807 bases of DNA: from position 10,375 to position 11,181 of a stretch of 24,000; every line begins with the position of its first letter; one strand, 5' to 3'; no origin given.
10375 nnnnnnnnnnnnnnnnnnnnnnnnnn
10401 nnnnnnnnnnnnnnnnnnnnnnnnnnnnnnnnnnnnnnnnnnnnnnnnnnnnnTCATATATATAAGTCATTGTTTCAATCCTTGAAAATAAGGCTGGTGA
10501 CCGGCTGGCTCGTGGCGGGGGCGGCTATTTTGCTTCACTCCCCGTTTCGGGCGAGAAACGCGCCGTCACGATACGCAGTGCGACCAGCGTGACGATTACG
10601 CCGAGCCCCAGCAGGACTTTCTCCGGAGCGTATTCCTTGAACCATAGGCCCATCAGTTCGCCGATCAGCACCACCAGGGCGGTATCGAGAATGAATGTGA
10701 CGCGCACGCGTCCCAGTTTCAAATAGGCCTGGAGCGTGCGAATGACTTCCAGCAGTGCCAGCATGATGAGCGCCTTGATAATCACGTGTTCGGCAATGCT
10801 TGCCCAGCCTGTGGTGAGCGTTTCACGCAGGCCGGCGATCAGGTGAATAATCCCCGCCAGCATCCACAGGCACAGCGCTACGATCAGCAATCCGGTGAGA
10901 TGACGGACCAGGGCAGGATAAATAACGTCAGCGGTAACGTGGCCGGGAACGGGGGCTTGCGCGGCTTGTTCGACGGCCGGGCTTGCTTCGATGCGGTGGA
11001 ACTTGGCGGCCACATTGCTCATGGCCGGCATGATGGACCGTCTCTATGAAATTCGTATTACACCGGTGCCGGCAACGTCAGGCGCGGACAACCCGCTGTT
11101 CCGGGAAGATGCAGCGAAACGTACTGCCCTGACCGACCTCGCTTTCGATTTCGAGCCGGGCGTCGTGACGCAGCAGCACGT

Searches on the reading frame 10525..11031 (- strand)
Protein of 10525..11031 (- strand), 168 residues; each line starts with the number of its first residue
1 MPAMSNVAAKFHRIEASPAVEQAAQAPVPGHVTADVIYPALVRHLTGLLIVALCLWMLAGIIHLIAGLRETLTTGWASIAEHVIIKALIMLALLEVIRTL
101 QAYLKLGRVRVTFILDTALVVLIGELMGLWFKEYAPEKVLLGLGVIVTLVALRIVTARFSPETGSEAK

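Call 3: search_protein_families(library=pfam, proteins=[window:10525-11031:-], max_evalue=1)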
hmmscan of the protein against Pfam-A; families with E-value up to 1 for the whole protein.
window:10525-11031:- (168 aa): 3 families
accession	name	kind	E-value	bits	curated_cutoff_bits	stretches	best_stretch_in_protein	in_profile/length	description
PF06146.17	PsiE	-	7e-08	33.1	23.9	1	47-156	4-117/122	Phosphate-starvation-inducible E family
PF02300.22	Fumarate_red_C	-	0.44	11.1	24.2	1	41-99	25-81/127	Fumarate reductase subunit C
PF17637.8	DUF5516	-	0.66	10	25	1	51-64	16-29/34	Family of unknown function (DUF5516)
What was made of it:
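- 10525..13142 (-): Upstream genes on the same strand: a psiE-like gene (10525-11031), phoR (11078-12373) and phoB (12378-13142). PF06146 (call 3).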

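Call 4: search_protein_families(library=ncbifam, proteins=[window:10525-11031:-], max_evalue=1)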
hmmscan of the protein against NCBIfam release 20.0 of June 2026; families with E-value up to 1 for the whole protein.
window:10525-11031:- (168 aa): 0 families
